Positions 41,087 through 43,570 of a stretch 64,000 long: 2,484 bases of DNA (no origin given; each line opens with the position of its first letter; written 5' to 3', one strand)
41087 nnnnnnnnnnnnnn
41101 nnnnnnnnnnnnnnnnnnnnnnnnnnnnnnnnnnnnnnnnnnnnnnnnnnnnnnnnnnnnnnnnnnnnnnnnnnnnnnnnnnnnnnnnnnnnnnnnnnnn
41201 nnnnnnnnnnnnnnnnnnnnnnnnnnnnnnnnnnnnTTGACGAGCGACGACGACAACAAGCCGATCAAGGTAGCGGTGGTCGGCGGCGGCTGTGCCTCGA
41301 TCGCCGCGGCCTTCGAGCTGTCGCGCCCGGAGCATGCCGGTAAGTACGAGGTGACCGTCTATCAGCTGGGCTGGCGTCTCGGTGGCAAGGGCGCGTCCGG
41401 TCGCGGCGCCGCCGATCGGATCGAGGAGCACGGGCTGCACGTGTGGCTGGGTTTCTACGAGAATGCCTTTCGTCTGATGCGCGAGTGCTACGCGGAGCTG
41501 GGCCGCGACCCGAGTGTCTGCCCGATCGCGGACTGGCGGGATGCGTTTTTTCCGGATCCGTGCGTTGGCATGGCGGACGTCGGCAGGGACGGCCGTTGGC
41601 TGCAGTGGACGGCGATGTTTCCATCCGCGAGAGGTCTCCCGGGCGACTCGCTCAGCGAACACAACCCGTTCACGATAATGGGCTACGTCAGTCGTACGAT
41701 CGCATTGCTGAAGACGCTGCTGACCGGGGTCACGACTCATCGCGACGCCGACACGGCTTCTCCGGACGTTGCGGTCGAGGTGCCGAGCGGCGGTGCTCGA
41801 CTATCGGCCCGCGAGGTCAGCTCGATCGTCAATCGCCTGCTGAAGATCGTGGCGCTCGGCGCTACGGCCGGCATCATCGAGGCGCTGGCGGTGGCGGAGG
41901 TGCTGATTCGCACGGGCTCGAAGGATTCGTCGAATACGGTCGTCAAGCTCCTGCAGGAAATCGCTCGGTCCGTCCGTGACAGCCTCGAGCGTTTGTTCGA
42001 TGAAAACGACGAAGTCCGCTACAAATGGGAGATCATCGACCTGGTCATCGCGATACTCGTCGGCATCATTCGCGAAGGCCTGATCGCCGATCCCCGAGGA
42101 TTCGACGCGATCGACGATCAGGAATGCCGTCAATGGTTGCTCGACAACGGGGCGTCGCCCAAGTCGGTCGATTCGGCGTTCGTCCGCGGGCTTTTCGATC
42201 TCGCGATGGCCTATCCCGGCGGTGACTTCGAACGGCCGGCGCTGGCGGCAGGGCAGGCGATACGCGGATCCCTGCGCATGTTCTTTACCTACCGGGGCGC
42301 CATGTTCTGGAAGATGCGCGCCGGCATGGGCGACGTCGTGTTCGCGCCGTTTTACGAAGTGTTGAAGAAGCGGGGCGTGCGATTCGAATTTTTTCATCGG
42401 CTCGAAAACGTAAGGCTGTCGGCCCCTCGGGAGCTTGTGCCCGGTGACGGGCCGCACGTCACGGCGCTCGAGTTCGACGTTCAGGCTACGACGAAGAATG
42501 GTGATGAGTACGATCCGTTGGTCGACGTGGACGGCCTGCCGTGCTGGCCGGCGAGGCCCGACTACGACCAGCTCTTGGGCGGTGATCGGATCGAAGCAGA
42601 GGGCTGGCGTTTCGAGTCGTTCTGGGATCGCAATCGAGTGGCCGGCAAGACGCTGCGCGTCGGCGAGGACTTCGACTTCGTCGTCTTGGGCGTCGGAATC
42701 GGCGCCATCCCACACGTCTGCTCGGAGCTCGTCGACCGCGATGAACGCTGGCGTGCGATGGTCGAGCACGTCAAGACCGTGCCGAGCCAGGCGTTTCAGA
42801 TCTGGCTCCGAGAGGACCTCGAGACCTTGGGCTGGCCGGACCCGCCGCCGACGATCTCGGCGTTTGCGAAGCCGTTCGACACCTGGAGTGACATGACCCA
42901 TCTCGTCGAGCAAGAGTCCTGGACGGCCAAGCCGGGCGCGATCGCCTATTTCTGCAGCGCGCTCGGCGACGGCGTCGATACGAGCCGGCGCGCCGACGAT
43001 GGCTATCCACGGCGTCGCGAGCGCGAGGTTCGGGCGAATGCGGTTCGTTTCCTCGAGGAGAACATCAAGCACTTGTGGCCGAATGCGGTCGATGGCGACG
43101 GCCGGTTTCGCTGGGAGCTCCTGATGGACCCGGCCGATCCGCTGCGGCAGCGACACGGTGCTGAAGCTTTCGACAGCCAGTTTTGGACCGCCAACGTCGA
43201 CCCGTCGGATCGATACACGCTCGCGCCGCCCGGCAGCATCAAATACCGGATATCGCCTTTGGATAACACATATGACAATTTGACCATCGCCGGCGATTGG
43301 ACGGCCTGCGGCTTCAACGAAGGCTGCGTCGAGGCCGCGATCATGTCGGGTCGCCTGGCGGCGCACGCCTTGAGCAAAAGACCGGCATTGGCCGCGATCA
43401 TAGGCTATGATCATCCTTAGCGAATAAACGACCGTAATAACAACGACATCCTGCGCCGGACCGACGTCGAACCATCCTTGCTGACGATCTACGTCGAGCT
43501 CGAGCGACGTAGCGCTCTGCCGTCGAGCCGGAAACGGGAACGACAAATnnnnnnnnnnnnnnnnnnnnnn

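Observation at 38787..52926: Uncharacterised isoprenoid-type gene cluster: TonB receptor, two large flavoproteins, polyprenyl synthase, SDR and three ADC-like domains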

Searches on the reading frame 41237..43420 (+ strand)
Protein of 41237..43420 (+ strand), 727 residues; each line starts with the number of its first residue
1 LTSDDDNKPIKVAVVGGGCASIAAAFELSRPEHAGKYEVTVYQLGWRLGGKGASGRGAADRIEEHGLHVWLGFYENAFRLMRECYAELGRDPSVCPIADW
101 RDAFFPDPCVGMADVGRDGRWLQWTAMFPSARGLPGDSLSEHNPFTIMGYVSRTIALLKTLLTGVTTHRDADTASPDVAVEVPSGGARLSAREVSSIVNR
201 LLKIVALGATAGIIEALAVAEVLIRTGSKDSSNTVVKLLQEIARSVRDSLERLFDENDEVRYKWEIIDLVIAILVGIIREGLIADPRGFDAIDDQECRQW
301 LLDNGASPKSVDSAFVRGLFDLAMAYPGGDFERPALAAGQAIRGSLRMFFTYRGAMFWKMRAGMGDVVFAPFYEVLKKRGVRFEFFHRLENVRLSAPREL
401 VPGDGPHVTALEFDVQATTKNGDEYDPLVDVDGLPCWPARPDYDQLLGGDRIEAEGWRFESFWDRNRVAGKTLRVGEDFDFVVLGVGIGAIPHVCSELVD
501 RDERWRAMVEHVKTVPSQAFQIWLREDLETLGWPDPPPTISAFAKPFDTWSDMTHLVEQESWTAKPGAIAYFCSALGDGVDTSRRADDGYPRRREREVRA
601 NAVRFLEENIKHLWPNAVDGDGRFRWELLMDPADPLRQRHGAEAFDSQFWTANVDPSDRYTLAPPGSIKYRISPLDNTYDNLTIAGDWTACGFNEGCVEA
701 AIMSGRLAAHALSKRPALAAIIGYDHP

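Call 3: search_protein_families(library=pfam, proteins=[window:41237-43420:+], max_evalue=0.01)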
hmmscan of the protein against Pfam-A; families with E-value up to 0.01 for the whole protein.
window:41237-43420:+ (727 aa): 3 families
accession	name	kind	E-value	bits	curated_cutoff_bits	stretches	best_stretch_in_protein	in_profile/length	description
PF01593.30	Amino_oxidase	-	4e-09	36.7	19.8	1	658-711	388-441/443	Flavin containing amine oxidoreductase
PF13450.12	NAD_binding_8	-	5.1e-08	33.5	21.9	1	14-83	1-67/68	NAD(P)-binding Rossmann-like domain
PF01266.30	DAO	-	9.5e-05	22.5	27.9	1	11-88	1-71/353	FAD dependent oxidoreductase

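Call 4: search_protein_families(library=ncbifam, proteins=[window:41237-43420:+], max_evalue=0.01)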
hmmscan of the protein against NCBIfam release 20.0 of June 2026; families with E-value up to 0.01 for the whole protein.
window:41237-43420:+ (727 aa): 4 families
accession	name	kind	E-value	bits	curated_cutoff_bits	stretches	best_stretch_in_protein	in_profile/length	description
TIGR03467.1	HpnE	equivalog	7.9e-17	61.7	283.05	2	12-87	1-73/430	hydroxysqualene dehydroxylase HpnE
TIGR02732.1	zeta_caro_desat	equivalog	3e-08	33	622.15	1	11-84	1-70/474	9,9'-di-cis-zeta-carotene desaturase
TIGR02731.1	phytoene_desat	equivalog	0.0003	19.6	569.4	0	11-84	1-70/453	15-cis-phytoene desaturase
NF009410.0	PRK12771.1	subfamily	0.007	15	516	0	11-50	140-175/566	NAD(P)-binding protein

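Call 17: search_solved_structures(query=window:41237-43420:+, max_evalue=0.1)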
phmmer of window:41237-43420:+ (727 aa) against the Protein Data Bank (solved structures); distinct sequences matched with E-value up to 0.1: 0.

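Call 39: find_homologous_proteins(query=window:41237-43420:+)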
Query window:41237-43420:+ (727 aa): 6850 proteins with E <= 0.001 among 8000 candidates; the best 120 are listed.
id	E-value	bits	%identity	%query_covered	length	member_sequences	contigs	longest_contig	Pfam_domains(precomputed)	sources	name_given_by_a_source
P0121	0.0e+0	1698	100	100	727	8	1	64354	PF01593.31,PF13450.13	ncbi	-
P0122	0.0e+0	1141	67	98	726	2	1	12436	PF01593.31,PF13450.13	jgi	jgi:uncharacterized protein with NAD-binding domain and iron-sulfur cluster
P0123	0.0e+0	1137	67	99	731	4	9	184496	PF01266.31,PF01593.31,PF13450.13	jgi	jgi:uncharacterized protein with NAD-binding domain and iron-sulfur cluster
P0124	0.0e+0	1128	66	99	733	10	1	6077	PF01593.31,PF13450.13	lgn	-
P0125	0.0e+0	1116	65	99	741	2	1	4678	PF01593.31,PF13450.13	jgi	jgi:uncharacterized protein with NAD-binding domain and iron-sulfur cluster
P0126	0.0e+0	1114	66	99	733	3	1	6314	PF01593.31,PF13450.13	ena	-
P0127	0.0e+0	1113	66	99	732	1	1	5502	PF01593.31,PF13450.13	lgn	-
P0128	0.0e+0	1106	66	99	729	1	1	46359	PF01593.31,PF13450.13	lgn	-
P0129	0.0e+0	1102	67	97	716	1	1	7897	PF01593.31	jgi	-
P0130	0.0e+0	1100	65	99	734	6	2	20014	PF01593.31,PF13450.13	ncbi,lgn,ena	-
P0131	0.0e+0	1099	65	99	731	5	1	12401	PF01593.31,PF13450.13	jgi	jgi:uncharacterized protein with NAD-binding domain and iron-sulfur cluster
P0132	0.0e+0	1099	66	100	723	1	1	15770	PF01266.31,PF01593.31,PF13450.13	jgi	jgi:uncharacterized protein with NAD-binding domain and iron-sulfur cluster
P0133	0.0e+0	1096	66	99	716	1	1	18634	PF01266.31,PF01593.31,PF13450.13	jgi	jgi:uncharacterized protein with NAD-binding domain and iron-sulfur cluster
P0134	0.0e+0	1096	66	100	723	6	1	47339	PF01266.31,PF01593.31,PF13450.13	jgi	jgi:uncharacterized protein with NAD-binding domain and iron-sulfur cluster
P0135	0.0e+0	1096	65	99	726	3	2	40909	PF01266.31,PF01593.31,PF13450.13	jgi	-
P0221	0.0e+0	1018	59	99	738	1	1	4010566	PF01593.31,PF13450.13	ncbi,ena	-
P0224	0.0e+0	1017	61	99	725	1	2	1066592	PF01593.31,PF13450.13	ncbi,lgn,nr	ncbi:NAD(P)-binding protein [bacterium]|nr:NAD(P)-binding protein [bacterium]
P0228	0.0e+0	1017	62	99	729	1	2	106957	PF01593.31,PF13450.13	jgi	jgi:uncharacterized protein with NAD-binding domain and iron-sulfur cluster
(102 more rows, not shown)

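Call 55: predict_structure(alignment_id=A3)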
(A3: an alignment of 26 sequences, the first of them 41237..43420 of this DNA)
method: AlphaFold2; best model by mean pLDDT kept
length: 727 residues; sequences in the alignment: 26
mean_pLDDT: 73.1   pTM: 0.79
mean pLDDT of the five models: 73.1, 71.5, 70.6, 56.7, 54.3
residues with pLDDT >= 90: 160; 70-90: 270; 50-70: 215; < 50: 82
segments of 3 or more residues with pLDDT < 50: 1-4, 142-146, 171-190, 229-231, 321-333, 542-545, 674-696, 724-727
pLDDT, mean of each block of 10 residues (from residue 1): 60 88 94 94 83 71 65 71 94 91 77 64 66 58 52 65 65 36 37 55 60 57 54 58 67 71 76 76 63 76 82 63 43 56 61 61 87 96 93 88 85 93 92 88 94 85 72 93 82 87 85 78 91 64 55 84 89 72 62 86 89 85 92 81 91 76 62 42 31 50 83 83 49
secondary structure, 60 per line:
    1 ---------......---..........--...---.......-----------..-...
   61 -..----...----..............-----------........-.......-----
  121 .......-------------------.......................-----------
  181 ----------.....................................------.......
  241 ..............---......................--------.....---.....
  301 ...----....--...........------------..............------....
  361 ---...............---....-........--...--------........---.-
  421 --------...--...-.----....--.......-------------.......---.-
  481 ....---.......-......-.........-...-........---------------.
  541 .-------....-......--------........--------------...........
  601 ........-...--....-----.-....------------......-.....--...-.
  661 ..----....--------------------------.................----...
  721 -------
elements in order (helices of 4 or more, strands of 3 or more residues): E10-15 H19-28 E37-43 E68-70 H75-88 H100-103 E104-107 E109-115 E121-127 H147-164 E165-169 H191-227 H234-254 H258-279 H288-292 H297-303 H308-311 H314-324 H338-350 E357-360 H364-378 E382-385 E387-394 E408-415 E429-431 E434-436 H449-455 E469-475 E481-484 H488-494 H496-501 H503-511 E513-515 E517-524 E549-552 H554-559 E568-575 H590-608 H642-647 E649-653 E660-662 H667-670 H697-713

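Call 57: fold_search(model_id=the predicted structure, library=pdb)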
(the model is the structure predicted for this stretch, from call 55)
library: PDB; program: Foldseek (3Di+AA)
matches with E <= 10: 959; with E <= 0.001: 260
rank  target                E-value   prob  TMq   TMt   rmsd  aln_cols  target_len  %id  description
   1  5mog_A                5.4e-13  1.00  0.49  0.73   6.7       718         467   13  Oryza sativa phytoene desaturase inhibited by norflurazon (released 2017-07-12)
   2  5mog_E                2.2e-12  1.00  0.49  0.73   6.7       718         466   13  Oryza sativa phytoene desaturase inhibited by norflurazon (released 2017-07-12)
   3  5mog_C                2.7e-12  1.00  0.49  0.72   6.7       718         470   13  Oryza sativa phytoene desaturase inhibited by norflurazon (released 2017-07-12)
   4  5mog_B                3.7e-12  1.00  0.49  0.73   6.8       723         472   13  Oryza sativa phytoene desaturase inhibited by norflurazon (released 2017-07-12)
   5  8p84_A                1.2e-09  1.00  0.41  0.62   8.2       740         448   14  X-ray structure of Thermoanaerobacterales bacterium monoamine oxidase (released 2023-10-18)
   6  8p84_B                2.2e-09  1.00  0.41  0.62   8.1       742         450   13  X-ray structure of Thermoanaerobacterales bacterium monoamine oxidase (released 2023-10-18)
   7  2yg3_B                3.1e-09  1.00  0.40  0.59  10.0       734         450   12  Structure-based redesign of cofactor binding in Putrescine Oxidase: wild type enzyme (released 2011-05-18)
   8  2yg7_A                5.2e-09  1.00  0.40  0.60   9.4       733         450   13  Structure-based redesign of cofactor binding in Putrescine Oxidase: A394C-A396T-Q431G Triple mutant (released 2011-05-18)
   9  3ka7                  6.0e-09  1.00  0.41  0.66  10.2       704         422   11  Crystal Structure of an oxidoreductase from Methanosarcina mazei. Northeast Structural Genomics Consortium target id MaR (released 2009-11-17)
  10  4iv9_A                6.7e-09  1.00  0.41  0.52  13.1       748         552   13  Structure of the Flavoprotein Tryptophan-2-Monooxygenase (released 2013-04-10)
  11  7c4a_B                7.0e-09  1.00  0.38  0.59  10.9       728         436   11  nicA2 with cofactor FAD (released 2020-06-03)
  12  9h5p_A                7.4e-09  1.00  0.41  0.63   8.2       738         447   14  Crystal structure of Thermoanaerobacterales bacterium monoamine oxidase in complex with putrescine (released 2025-01-22)
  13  7c4k                  7.8e-09  1.00  0.39  0.45  11.9       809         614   11  Ancestral L-amino acid oxidase (AncLAAO-N5) ligand free form (released 2020-12-02)
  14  6c71_D                8.2e-09  1.00  0.38  0.60  11.3       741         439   10  Nicotine Oxidoreductase in Complex with S-nicotine (released 2018-07-11)
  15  8dq7_A                1.4e-08  1.00  0.38  0.61   9.9       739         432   10  The structure of NicA2 variant F104L/A107T/S146I/G317D/H368R/L449V/N462S from Pseudomonas putida (released 2023-07-26)
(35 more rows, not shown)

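Call 60: search_protein_families(library=padloc, proteins=[window:41237-43420:+], max_evalue=0.001)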
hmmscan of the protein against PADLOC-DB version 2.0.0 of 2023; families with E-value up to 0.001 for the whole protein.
window:41237-43420:+ (727 aa): 0 families

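Call 62: find_encoding_contigs(protein=P0221, flank=10000, max_places=1)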
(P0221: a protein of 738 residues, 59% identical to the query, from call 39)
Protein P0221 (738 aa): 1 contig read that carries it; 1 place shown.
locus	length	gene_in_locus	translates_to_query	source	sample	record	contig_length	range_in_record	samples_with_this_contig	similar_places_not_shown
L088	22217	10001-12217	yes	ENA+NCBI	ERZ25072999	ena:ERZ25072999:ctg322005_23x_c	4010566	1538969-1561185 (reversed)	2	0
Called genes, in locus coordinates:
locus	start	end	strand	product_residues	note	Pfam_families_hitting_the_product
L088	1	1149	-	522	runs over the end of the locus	PF01590:GAF, PF13185:GAF_2, PF00158:Sigma54_activat, PF14532:Sigma54_activ_2, PF25601:AAA_lid_14, PF02954:HTH_8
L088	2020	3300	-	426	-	PF13185:GAF_2, PF01590:GAF, PF13492:GAF_3, PF02518:HATPase_c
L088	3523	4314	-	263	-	PF00753:Lactamase_B (weak), PF23023:Anti-Pycsar_Apyc1 (faint), PF12706:Lactamase_B_2, PF02112:PDEase_II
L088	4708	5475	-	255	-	PF00027:cNMP_binding, PF13545:HTH_Crp_2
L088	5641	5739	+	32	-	-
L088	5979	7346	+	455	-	PF03349:Toluene_X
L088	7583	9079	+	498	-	PF01266:DAO (weak), PF01494:FAD_binding_3, PF04820:Trp_halogenase (faint), PF12831:FAD_oxidored (weak), PF13450:NAD_binding_8 (weak)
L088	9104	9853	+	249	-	-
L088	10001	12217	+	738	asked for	PF01593:Amino_oxidase (faint), PF13450:NAD_binding_8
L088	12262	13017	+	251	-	-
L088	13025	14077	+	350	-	PF00348:polyprenyl_synt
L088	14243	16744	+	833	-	PF06314:ADC (faint)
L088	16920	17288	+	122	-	-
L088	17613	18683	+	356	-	PF03435:Sacchrp_dh_NADP, PF13460:NAD_binding_10 (weak)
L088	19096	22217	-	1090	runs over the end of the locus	PF12773:DZR (weak), PF00211:Guanylate_cyc, PF13191:AAA_16, PF13401:AAA_22 (faint), PF13424:TPR_12 (faint), PF17874:TPR_MalT (faint)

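Call 63: find_encoding_contigs(protein=P0224, flank=10000, max_places=1)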
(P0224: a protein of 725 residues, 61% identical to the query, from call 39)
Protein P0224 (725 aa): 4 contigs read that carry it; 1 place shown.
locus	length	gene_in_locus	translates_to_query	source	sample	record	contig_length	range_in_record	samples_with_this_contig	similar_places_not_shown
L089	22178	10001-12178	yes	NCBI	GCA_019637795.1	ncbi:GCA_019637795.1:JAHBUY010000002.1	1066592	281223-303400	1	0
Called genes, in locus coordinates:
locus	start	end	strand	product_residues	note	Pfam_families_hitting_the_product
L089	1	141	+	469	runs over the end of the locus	PF03364:Polyketide_cyc, PF10604:Polyketide_cyc2 (weak), PF01370:Epimerase, PF08338:DUF1731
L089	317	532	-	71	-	PF15919:HicB_lk_antitox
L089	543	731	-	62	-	PF07927:HicA_toxin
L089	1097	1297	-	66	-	-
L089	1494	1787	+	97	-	-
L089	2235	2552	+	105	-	PF01527:HTH_Tnp_1 (weak), PF13384:HTH_23, PF13518:HTH_28, PF13551:HTH_29, PF13565:HTH_32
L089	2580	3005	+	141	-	PF13358:DDE_3 (weak)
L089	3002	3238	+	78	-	PF13358:DDE_3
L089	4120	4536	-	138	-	-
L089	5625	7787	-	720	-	PF07494:Reg_prop (faint), PF24684:Vgb_lyase, PF08450:SGL (faint), PF24684:Vgb_lyase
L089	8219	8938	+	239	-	-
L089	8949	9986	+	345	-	PF00348:polyprenyl_synt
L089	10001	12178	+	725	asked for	PF13450:NAD_binding_8 (weak), PF01593:Amino_oxidase (weak)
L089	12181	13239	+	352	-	PF03435:Sacchrp_dh_NADP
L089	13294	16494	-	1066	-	PF00211:Guanylate_cyc, PF17874:TPR_MalT (faint), PF13191:AAA_16, PF13401:AAA_22 (weak), PF13424:TPR_12 (faint)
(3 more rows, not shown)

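Call 64: find_encoding_contigs(protein=P0228, flank=10000, max_places=1)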
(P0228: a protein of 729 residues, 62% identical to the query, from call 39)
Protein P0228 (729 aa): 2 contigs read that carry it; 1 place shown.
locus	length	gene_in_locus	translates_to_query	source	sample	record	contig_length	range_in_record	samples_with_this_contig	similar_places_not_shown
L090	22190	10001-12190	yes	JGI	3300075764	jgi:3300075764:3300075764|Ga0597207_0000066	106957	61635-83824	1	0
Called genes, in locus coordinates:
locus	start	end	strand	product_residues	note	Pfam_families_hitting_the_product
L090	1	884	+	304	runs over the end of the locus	PF07848:PaaX, PF20803:PaaX_M (weak), PF08223:PaaX_C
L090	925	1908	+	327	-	PF05138:PaaA_PaaC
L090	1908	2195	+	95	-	PF06243:PaaB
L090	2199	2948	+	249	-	PF05138:PaaA_PaaC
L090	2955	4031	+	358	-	PF00970:FAD_binding_6, PF00175:NAD_binding_1, PF00111:Fer2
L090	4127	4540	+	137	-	PF13279:4HBT_2, PF03061:4HBT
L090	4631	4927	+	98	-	PF04365:BrnT_toxin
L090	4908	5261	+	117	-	PF14384:BrnA_antitoxin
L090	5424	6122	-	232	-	PF00072:Response_reg, PF00486:Trans_reg_C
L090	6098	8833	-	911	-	PF02702:KdpD, PF00582:Usp (weak), PF13493:DUF4118, PF13492:GAF_3, PF13185:GAF_2 (weak), PF00512:HisKA, PF02518:HATPase_c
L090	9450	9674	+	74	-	-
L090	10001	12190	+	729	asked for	PF01593:Amino_oxidase (faint), PF13450:NAD_binding_8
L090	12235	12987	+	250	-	-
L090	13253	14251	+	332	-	PF00348:polyprenyl_synt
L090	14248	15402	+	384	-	PF03435:Sacchrp_dh_NADP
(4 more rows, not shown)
